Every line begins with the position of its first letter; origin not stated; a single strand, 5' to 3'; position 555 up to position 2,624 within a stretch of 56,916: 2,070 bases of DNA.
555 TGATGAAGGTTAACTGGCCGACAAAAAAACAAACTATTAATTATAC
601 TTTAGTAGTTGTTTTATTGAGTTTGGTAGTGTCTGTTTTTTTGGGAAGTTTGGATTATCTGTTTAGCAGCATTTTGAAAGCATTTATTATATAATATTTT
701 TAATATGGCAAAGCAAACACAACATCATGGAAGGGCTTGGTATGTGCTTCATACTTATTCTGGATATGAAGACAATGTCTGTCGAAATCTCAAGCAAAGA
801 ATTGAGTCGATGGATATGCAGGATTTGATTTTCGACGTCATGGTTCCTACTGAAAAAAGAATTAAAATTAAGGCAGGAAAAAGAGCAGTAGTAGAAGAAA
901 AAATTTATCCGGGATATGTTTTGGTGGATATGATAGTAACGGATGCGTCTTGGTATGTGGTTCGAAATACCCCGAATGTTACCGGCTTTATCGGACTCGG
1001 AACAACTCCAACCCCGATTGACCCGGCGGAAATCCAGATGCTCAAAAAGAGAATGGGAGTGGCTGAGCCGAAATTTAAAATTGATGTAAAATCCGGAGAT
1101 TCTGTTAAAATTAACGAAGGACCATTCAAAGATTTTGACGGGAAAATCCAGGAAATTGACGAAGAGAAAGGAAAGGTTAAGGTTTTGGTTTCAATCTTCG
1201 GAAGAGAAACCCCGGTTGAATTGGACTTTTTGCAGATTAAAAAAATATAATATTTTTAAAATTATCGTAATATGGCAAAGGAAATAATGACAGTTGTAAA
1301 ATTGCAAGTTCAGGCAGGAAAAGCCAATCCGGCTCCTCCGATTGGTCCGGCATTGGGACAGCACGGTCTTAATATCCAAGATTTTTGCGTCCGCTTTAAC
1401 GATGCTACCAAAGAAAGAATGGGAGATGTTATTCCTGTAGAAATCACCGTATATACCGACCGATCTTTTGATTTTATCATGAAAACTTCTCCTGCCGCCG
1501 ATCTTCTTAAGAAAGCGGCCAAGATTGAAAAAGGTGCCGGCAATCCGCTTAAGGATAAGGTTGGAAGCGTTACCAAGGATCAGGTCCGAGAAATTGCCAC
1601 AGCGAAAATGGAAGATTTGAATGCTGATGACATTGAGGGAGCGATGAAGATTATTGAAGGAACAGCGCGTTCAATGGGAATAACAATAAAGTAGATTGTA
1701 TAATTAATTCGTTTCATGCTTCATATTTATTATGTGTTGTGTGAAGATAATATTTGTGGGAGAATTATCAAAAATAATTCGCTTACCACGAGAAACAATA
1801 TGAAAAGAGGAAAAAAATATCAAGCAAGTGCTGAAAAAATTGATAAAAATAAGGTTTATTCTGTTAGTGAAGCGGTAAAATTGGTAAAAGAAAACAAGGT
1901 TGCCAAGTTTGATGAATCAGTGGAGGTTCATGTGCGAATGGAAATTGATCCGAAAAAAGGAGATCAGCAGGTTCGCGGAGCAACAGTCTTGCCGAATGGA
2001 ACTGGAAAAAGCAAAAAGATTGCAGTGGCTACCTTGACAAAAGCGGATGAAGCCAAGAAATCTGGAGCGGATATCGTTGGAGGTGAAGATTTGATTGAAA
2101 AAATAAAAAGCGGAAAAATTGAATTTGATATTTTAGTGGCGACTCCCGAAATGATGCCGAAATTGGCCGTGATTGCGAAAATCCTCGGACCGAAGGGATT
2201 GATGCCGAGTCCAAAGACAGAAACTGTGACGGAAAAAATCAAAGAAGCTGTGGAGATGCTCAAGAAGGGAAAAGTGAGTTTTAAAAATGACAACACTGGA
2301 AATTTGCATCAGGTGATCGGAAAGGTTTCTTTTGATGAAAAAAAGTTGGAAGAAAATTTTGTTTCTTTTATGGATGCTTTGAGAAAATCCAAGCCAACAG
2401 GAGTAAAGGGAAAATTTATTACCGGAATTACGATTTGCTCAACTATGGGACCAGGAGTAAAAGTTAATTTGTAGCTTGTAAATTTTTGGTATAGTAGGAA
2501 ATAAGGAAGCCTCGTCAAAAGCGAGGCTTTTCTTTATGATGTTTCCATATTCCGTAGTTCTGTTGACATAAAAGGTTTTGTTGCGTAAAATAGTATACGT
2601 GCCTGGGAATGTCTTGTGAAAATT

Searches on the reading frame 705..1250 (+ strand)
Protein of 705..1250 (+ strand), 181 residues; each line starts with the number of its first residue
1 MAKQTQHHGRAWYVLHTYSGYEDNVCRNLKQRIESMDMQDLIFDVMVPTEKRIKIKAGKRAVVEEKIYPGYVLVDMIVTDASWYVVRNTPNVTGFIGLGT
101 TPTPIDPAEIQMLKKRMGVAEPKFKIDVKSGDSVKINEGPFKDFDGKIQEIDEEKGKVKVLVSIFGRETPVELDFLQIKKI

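Call 57: search_protein_families(library=pfam, proteins=[window:705-1250:+], max_evalue=0.00001)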
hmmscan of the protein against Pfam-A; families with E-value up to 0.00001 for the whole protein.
window:705-1250:+ (181 aa): 2 families
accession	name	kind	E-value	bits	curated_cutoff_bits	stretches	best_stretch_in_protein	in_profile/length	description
PF02357.24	NusG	-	4.8e-27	94.7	22.2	1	11-113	2-92/93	Transcription termination factor nusG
PF00467.35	KOW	-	5.3e-07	29.7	22.3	1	131-160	2-29/32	KOW motif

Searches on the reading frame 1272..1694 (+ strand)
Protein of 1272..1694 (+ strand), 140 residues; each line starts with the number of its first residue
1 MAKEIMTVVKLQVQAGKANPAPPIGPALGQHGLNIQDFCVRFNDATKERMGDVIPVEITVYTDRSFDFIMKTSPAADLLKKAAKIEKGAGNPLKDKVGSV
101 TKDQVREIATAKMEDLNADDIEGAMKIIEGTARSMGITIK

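Call 57: search_protein_families(library=pfam, proteins=[window:1272-1694:+], max_evalue=0.00001)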
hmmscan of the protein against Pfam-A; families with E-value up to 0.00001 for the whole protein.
window:1272-1694:+ (140 aa): 2 families
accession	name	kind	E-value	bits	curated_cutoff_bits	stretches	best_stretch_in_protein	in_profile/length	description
PF00298.24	Ribosomal_L11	-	1.6e-29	102.5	21.4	1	71-139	1-69/69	Ribosomal protein L11, RNA binding domain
PF03946.19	Ribosomal_L11_N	-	2.3e-28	98.2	32.9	1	9-66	1-58/58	Ribosomal protein L11, N-terminal domain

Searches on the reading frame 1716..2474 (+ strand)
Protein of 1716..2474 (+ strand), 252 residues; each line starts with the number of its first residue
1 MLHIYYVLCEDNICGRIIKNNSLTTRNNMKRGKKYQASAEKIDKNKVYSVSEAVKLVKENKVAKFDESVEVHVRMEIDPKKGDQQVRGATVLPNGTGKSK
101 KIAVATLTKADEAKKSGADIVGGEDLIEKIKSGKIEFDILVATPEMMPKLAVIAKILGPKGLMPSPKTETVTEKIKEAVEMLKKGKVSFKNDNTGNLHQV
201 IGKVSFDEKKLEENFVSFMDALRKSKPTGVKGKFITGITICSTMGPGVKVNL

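Call 57: search_protein_families(library=pfam, proteins=[window:1716-2474:+], max_evalue=0.00001)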
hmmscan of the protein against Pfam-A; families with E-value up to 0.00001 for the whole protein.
window:1716-2474:+ (252 aa): 1 family
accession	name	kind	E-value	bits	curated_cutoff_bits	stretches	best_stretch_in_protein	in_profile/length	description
PF00687.26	Ribosomal_L1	-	1.9e-56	191.2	32.2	1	57-246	1-198/198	Ribosomal protein L1p/L10e family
